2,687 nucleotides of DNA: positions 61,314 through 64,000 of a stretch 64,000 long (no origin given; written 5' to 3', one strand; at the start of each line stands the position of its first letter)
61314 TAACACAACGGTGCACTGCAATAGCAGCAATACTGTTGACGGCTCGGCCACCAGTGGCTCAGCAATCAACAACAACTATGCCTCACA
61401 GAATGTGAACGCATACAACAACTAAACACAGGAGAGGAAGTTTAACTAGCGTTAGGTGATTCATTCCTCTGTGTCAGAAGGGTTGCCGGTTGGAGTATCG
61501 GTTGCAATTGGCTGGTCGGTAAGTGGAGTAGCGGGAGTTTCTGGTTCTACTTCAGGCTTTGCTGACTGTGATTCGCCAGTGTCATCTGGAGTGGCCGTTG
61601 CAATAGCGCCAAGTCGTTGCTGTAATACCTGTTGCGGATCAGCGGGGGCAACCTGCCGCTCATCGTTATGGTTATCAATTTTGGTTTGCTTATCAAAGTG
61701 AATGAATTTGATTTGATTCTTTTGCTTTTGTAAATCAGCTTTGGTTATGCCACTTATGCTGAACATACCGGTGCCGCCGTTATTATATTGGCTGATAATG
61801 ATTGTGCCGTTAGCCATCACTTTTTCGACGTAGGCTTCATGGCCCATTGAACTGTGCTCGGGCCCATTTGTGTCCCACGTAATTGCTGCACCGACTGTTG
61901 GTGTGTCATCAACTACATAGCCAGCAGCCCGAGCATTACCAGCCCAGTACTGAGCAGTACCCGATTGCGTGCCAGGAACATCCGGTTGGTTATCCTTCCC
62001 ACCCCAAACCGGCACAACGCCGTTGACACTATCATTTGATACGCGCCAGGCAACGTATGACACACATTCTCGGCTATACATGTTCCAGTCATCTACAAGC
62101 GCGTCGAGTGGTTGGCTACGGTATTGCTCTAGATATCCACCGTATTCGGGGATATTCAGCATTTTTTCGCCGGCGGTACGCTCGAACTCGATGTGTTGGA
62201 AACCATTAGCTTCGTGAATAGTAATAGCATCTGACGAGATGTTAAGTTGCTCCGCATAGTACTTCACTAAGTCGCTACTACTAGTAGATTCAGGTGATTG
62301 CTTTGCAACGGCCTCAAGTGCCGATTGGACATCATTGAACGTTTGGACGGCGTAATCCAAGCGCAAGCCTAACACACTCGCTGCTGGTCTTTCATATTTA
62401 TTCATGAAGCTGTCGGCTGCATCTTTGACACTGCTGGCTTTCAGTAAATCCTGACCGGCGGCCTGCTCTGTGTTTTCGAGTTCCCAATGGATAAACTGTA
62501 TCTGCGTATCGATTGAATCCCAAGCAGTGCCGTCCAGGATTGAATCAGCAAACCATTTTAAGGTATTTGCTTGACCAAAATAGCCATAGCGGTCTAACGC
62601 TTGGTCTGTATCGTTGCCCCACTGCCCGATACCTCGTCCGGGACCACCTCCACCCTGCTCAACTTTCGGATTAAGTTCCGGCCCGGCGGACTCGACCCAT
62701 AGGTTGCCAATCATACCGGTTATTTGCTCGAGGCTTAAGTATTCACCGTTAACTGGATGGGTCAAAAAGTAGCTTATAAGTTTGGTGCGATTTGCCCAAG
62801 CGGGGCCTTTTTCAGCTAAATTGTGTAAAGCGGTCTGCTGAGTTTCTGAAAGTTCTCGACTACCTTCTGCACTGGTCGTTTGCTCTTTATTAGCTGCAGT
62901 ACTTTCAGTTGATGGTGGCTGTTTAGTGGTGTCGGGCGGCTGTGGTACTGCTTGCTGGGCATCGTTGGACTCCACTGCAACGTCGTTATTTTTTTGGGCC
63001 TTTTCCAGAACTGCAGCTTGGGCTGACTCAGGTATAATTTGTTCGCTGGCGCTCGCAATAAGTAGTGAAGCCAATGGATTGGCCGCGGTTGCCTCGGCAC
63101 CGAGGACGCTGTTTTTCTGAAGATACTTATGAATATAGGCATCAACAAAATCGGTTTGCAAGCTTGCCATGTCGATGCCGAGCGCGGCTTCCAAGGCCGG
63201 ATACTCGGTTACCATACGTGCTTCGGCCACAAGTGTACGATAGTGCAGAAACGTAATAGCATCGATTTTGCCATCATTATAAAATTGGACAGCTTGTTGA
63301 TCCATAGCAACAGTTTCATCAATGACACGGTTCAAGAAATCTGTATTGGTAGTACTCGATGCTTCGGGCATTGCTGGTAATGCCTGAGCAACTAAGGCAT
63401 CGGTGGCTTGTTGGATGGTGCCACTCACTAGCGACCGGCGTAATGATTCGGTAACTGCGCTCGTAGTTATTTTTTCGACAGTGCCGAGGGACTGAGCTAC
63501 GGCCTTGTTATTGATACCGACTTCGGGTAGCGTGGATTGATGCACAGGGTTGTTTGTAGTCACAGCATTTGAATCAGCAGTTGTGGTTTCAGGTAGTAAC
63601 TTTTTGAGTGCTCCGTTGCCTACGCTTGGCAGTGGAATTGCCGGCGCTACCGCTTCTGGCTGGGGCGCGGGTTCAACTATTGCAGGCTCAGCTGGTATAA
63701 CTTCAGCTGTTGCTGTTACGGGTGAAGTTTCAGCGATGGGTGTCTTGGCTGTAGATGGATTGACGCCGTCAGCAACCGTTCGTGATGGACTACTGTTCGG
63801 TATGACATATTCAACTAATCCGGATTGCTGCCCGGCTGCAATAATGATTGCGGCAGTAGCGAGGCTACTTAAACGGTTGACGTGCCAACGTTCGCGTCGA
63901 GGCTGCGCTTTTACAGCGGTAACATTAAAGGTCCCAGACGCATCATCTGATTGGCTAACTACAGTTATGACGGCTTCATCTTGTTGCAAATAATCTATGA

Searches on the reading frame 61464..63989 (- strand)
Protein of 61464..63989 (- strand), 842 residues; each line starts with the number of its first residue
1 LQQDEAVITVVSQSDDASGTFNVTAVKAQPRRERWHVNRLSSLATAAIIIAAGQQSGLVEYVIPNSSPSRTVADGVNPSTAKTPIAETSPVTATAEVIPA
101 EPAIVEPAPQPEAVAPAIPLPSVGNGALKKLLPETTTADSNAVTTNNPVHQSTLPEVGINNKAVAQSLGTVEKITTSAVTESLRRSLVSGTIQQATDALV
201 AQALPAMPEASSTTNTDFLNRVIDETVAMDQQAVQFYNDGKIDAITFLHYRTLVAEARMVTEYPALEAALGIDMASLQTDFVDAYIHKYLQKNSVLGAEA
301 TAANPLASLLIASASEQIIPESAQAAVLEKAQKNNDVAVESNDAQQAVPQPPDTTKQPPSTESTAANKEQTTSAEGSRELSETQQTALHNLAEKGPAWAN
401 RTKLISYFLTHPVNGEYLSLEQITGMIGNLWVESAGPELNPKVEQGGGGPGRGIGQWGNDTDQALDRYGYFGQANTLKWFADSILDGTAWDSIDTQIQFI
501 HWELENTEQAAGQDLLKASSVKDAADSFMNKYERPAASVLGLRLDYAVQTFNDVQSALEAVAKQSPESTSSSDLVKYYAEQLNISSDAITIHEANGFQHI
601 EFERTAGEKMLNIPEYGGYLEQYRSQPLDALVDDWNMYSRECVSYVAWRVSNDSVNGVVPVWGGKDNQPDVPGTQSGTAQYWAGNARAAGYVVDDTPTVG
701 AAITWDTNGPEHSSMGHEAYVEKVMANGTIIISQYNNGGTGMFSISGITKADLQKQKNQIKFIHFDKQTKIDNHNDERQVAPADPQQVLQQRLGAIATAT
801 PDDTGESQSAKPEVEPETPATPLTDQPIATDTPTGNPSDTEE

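Call 18: search_protein_families(library=pfam, proteins=[window:61464-63989:-], max_evalue=0.001)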
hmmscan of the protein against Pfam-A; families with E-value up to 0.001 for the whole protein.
window:61464-63989:- (842 aa): 2 families
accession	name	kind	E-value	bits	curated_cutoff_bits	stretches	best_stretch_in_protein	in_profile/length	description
PF18013.6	Phage_lysozyme2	-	2.3e-22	80.1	28.2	1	418-552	15-138/140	Phage tail lysozyme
PF05257.22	CHAP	-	2.1e-12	47.8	26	1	634-736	3-81/81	CHAP domain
